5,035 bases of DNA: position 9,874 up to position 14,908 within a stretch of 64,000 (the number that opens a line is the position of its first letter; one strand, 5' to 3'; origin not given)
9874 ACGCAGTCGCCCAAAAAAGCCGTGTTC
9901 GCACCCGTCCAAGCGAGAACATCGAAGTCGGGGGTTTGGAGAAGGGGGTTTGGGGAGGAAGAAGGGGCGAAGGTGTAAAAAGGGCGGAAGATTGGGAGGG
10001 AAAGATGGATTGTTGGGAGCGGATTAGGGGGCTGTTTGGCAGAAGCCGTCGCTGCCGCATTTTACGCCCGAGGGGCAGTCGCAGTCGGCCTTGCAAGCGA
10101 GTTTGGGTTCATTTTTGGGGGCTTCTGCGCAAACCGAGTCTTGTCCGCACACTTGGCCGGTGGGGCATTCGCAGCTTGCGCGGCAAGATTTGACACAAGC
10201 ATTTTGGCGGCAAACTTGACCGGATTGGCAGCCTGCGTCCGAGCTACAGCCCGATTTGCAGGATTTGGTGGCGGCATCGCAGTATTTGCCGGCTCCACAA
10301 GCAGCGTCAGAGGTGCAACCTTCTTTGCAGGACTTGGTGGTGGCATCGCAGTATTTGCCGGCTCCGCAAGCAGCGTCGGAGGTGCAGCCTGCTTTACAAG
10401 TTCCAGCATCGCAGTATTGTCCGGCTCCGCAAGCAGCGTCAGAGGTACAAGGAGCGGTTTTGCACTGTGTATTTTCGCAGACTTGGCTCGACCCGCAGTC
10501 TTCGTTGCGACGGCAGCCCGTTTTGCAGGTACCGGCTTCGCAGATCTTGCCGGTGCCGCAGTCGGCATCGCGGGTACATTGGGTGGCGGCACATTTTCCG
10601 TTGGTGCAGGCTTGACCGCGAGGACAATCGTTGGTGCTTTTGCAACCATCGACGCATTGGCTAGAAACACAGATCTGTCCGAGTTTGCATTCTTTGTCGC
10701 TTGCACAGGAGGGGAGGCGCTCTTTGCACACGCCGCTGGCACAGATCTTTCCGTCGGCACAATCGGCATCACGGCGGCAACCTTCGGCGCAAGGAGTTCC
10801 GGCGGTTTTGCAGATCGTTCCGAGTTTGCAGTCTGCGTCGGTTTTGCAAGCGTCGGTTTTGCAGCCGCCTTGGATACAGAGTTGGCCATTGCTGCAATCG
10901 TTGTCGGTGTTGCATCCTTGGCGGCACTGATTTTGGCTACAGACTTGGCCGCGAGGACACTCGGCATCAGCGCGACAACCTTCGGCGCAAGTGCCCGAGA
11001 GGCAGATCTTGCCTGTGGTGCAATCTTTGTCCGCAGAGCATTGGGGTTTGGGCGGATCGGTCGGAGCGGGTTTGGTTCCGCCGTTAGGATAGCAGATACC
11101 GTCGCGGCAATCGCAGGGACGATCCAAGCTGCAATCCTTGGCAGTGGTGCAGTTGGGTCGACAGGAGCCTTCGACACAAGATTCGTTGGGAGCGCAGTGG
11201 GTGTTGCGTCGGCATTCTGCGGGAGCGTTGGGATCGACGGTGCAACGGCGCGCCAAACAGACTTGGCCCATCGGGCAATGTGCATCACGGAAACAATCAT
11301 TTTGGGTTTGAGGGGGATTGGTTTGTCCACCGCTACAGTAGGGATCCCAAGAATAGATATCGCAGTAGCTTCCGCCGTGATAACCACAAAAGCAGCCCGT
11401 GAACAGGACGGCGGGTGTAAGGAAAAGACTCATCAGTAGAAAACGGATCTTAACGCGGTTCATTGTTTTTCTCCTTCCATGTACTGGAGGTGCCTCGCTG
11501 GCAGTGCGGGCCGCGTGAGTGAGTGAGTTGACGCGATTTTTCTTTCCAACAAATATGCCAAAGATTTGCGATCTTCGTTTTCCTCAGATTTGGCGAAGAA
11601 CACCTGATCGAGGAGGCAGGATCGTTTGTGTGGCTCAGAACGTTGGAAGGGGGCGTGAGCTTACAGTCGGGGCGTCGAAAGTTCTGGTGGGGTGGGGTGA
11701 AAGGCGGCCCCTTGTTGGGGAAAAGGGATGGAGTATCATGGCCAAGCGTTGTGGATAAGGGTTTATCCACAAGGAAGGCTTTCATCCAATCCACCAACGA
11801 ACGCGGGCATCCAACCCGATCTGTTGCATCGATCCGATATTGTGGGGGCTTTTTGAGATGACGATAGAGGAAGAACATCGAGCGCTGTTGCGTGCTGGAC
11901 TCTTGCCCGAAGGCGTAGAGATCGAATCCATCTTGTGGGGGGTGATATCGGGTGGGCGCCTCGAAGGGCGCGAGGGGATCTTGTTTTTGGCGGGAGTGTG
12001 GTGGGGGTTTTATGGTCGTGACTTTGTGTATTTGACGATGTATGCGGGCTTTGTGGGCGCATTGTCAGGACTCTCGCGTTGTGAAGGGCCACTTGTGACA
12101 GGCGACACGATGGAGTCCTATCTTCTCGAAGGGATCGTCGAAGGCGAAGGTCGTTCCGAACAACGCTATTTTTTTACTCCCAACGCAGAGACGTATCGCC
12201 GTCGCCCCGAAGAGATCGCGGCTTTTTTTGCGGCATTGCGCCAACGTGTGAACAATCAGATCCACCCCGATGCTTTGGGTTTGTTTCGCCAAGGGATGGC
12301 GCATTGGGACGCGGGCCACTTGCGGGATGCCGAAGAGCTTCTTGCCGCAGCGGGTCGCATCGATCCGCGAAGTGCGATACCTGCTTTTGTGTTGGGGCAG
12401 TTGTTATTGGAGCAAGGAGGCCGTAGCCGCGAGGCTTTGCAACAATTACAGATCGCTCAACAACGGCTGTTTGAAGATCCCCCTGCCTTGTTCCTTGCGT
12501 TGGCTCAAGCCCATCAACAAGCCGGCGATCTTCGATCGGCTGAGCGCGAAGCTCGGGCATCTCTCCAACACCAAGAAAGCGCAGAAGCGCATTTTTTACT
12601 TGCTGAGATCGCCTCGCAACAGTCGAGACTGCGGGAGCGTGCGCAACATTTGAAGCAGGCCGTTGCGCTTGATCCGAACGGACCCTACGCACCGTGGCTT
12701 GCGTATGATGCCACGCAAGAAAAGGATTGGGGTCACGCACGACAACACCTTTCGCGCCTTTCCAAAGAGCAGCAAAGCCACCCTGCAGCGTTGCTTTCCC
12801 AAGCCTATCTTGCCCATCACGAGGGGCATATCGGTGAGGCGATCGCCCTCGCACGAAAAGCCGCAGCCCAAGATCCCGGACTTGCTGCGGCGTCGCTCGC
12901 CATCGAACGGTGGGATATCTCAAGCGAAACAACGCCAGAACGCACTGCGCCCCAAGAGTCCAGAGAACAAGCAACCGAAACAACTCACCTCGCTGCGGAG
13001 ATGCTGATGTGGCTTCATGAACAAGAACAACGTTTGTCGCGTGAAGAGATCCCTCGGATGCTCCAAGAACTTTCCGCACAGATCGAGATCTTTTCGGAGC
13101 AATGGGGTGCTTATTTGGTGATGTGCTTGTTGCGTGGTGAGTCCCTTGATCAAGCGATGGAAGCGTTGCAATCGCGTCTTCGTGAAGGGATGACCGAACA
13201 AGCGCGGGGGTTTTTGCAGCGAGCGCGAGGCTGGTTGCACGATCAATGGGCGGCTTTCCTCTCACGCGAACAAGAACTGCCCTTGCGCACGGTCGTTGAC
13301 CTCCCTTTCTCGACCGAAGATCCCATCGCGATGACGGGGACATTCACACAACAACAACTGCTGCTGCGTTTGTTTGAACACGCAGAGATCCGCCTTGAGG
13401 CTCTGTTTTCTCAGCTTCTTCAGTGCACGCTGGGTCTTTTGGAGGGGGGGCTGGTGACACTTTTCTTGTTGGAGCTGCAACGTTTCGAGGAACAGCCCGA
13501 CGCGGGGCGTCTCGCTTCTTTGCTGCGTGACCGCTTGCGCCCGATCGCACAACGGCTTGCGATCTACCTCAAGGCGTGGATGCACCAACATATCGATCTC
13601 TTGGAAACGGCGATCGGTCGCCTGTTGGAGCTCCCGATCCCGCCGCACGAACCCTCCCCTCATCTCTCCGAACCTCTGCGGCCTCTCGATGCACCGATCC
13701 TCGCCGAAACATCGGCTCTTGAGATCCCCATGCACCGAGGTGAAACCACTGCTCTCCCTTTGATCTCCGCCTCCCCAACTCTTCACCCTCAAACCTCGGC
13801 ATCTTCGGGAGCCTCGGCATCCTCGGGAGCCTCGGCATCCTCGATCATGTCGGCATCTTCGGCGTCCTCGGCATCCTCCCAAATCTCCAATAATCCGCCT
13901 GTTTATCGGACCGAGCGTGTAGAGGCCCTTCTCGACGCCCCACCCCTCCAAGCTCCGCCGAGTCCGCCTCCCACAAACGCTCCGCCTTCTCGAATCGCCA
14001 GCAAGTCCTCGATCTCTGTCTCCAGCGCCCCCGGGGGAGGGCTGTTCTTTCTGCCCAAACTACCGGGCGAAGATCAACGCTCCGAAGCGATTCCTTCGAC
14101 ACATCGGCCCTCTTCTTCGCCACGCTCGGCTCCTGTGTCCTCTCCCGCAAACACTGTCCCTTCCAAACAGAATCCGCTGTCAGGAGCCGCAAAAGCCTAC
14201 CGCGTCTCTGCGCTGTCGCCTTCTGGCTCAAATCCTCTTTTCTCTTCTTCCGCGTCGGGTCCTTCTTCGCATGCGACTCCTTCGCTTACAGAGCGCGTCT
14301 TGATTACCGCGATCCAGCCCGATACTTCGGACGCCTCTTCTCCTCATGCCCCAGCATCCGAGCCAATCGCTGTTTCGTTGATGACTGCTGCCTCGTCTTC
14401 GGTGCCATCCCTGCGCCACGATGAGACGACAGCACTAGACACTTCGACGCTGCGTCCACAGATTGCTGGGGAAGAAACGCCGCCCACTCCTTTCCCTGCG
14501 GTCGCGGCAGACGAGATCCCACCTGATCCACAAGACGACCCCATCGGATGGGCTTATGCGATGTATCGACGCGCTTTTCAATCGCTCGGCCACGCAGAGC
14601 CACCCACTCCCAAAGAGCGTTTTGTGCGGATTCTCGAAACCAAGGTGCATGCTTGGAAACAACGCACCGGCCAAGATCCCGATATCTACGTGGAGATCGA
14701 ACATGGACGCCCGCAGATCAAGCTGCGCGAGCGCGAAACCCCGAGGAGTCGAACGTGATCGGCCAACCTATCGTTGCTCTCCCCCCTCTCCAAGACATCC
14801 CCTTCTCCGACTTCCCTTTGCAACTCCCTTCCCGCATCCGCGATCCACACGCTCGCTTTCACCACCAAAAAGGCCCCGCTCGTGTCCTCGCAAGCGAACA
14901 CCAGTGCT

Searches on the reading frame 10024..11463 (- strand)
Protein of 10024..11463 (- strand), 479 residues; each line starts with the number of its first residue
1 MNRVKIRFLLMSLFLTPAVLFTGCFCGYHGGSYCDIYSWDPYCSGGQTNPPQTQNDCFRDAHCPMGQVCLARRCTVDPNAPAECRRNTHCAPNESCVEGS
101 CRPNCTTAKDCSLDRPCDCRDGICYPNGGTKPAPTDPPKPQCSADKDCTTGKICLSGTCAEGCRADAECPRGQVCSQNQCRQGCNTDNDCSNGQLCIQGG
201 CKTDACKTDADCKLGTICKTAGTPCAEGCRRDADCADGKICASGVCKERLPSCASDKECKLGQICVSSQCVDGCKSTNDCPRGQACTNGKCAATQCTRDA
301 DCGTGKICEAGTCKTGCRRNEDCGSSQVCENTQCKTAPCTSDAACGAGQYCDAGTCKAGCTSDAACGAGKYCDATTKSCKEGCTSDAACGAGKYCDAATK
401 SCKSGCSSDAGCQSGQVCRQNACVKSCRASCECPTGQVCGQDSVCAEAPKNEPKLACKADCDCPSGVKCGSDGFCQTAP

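Call 18: search_protein_families(library=pfam, proteins=[window:10024-11463:-], max_evalue=0.001)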
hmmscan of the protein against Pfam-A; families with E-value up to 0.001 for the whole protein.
window:10024-11463:- (479 aa): 3 families
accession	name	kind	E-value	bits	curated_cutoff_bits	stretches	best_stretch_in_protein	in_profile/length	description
PF23416.1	DUF7107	-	3.5e-23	82.1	24.6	2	229-271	2-47/48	Domain of unknown function (DUF7107)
PF04706.18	Dickkopf_N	-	3.5e-18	66.1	25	0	383-424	2-51/51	Dickkopf N-terminal cysteine-rich region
PF19232.4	DUF5885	-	1.4e-05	25.1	33.2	1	321-402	14-102/265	Family of unknown function (DUF5885)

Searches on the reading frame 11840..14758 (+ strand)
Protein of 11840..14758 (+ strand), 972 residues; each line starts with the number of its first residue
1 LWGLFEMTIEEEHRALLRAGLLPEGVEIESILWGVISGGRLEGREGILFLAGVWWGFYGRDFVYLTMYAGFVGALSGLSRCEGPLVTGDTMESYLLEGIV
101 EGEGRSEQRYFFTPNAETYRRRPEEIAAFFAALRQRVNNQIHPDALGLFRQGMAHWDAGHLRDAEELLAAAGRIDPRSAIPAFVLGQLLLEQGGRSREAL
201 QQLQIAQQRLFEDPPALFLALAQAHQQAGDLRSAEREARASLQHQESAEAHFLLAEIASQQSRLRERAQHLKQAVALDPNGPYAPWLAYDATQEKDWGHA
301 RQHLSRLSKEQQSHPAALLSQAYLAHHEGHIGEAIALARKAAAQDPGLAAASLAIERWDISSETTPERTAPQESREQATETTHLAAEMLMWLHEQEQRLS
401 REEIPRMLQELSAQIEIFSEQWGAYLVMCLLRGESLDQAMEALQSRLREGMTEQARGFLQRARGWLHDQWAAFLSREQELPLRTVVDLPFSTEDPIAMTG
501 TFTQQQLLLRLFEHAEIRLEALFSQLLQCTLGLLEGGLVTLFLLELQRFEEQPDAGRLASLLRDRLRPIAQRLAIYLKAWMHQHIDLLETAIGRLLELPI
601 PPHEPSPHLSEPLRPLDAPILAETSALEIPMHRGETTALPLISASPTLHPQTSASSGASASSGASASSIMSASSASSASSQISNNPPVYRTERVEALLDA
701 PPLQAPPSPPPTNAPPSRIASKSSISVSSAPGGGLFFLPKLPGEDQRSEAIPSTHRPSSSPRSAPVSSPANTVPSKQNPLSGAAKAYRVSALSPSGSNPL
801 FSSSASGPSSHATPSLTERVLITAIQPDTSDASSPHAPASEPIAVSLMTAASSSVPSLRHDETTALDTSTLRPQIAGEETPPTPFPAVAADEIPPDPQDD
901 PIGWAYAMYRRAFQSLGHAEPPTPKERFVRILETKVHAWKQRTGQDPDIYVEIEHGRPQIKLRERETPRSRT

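Call 18: search_protein_families(library=pfam, proteins=[window:11840-14758:+], max_evalue=0.001)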
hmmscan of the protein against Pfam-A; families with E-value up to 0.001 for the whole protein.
window:11840-14758:+ (972 aa): 6 families
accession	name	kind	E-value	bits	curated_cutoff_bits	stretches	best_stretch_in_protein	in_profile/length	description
PF13432.12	TPR_16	-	3.6e-12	46.9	32.7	1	219-282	1-65/65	Tetratricopeptide repeat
PF13428.12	TPR_14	-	5.6e-06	27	23.5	0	215-257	1-44/44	Tetratricopeptide repeat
PF07719.23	TPR_2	-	8.2e-06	26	27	0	145-177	1-33/34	Tetratricopeptide repeat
PF13181.12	TPR_8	-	0.00031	21.1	25.7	0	248-280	1-33/34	Tetratricopeptide repeat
PF14559.12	TPR_19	-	0.00088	20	25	0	156-223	2-67/68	Tetratricopeptide repeat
PF13431.12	TPR_17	-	0.00099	19.6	24.4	0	174-201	8-34/34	Tetratricopeptide repeat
